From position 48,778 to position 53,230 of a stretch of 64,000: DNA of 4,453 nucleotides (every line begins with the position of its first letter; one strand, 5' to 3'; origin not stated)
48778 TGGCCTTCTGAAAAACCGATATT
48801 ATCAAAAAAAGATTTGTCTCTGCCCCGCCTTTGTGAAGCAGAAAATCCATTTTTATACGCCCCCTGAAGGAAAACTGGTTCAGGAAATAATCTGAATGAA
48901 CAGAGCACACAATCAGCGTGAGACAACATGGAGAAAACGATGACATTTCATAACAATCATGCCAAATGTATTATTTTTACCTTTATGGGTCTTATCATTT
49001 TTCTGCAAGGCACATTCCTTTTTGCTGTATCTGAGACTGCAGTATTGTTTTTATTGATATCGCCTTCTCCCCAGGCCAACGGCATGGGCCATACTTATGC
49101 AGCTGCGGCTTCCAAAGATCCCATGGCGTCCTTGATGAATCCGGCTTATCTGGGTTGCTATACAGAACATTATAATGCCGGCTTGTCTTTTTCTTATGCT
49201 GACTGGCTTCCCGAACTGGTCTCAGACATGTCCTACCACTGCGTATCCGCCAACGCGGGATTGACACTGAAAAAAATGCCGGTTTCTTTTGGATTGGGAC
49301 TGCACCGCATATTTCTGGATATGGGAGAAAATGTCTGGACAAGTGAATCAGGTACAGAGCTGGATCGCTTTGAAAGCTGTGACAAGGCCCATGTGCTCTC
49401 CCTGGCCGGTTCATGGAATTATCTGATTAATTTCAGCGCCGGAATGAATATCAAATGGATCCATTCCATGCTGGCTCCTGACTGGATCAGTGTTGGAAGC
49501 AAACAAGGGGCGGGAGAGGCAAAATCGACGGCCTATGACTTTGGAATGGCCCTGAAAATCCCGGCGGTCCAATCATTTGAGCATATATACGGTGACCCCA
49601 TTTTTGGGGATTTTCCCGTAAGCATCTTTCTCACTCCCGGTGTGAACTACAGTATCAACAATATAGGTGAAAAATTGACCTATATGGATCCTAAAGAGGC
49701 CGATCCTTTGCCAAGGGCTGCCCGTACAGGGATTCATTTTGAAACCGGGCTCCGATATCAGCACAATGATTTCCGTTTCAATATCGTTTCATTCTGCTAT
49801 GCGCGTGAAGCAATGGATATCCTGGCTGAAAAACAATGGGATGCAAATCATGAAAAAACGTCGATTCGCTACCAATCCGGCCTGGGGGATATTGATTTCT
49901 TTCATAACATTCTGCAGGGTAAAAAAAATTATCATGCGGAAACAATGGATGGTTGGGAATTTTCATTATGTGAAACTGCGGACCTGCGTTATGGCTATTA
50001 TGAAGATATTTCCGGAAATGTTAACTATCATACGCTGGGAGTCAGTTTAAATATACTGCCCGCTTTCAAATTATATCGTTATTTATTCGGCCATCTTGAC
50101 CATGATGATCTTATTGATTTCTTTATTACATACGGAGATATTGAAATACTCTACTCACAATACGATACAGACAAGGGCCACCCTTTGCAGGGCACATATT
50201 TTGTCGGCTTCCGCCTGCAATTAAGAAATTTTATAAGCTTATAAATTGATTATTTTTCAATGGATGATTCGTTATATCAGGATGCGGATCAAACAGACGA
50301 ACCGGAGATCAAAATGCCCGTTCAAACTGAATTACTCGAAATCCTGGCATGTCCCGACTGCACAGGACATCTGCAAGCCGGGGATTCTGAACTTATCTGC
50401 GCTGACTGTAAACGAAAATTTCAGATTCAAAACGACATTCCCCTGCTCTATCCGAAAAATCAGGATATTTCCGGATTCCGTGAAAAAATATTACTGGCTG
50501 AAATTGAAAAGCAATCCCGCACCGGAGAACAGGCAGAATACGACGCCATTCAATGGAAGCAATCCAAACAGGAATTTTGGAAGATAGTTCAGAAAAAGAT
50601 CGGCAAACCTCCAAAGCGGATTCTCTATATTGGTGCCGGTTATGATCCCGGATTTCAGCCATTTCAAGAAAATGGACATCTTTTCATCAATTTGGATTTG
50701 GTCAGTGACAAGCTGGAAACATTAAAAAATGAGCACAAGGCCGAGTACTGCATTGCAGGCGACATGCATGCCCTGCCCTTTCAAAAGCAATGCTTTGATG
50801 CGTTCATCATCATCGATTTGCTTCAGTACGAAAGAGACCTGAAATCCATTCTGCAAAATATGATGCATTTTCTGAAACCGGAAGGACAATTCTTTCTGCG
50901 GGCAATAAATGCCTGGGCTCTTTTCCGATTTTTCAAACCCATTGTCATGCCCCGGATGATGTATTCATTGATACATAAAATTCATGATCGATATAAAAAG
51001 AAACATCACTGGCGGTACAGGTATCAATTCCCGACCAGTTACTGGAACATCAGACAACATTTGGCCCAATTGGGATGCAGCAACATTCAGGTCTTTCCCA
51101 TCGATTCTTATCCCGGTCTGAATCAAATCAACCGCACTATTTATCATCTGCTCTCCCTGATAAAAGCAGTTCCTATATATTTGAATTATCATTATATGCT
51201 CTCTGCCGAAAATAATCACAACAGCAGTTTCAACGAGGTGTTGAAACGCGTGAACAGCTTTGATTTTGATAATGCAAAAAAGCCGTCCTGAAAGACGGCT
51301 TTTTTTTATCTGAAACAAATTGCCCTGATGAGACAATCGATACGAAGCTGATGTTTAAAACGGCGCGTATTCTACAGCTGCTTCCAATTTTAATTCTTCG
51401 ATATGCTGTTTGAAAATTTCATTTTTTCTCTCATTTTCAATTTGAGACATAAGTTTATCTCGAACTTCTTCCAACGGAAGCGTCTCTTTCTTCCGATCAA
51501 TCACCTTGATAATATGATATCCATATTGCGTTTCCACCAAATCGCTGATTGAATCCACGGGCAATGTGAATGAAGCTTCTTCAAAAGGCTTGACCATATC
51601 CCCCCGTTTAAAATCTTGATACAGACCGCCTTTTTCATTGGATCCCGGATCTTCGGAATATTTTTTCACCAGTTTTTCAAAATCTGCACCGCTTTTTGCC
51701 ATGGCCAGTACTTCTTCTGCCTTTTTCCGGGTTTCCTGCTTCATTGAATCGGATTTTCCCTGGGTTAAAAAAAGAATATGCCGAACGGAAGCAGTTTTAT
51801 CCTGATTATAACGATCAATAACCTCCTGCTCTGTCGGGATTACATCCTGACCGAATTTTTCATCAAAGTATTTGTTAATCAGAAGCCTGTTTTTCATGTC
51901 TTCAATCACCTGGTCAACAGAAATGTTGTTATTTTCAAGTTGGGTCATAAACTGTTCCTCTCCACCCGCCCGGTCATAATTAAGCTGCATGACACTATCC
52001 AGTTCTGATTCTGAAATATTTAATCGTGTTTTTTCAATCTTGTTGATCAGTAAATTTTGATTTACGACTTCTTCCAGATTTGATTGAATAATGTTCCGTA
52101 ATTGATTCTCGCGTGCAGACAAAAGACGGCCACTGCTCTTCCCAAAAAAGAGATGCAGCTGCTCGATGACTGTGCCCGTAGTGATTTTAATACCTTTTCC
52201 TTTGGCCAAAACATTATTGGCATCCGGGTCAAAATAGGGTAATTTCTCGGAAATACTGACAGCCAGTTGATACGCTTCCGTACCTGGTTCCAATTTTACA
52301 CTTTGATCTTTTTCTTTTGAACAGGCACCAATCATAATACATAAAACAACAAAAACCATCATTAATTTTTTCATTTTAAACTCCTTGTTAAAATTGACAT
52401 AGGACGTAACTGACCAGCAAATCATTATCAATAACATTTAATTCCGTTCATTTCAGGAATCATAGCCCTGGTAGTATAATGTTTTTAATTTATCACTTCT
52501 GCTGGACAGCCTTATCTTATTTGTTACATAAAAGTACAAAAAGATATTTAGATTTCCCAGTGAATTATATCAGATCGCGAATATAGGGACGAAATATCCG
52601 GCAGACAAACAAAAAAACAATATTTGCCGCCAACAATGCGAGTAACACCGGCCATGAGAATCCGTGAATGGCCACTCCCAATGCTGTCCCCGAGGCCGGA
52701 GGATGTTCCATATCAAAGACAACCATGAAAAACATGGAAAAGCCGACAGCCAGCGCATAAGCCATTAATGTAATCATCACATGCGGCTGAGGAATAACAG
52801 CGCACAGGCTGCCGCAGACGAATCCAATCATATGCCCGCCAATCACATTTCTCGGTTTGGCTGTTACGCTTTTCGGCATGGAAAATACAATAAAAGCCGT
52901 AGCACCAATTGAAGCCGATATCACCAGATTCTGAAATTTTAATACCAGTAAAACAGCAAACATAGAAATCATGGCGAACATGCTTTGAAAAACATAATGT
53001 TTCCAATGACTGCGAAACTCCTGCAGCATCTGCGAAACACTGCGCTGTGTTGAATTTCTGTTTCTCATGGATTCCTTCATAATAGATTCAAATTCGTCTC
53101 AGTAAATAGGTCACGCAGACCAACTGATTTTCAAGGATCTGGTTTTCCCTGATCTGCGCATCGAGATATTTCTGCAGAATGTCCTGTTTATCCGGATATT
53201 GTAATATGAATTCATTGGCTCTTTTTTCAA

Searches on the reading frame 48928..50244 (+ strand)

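Call 53: search_protein_families(library=pfam, proteins=[window:48928-50244:+], max_evalue=0.0001)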
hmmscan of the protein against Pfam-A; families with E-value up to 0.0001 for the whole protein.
window:48928-50244:+ (438 aa): 1 family
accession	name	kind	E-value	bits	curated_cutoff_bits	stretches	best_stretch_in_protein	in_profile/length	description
PF19572.5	PorV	-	5.8e-05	23.2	27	0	36-102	10-73/243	Type IX secretion system protein PorV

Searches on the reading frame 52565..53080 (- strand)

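Call 53: search_protein_families(library=pfam, proteins=[window:52565-53080:-], max_evalue=0.0001)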
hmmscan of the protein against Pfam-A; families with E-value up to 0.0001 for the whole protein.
window:52565-53080:- (171 aa): 1 family
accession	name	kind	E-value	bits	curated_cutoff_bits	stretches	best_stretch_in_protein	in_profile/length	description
PF04982.19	TM_HPP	-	3.1e-24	85.8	27.2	1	25-160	5-143/157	HPP, transmembrane region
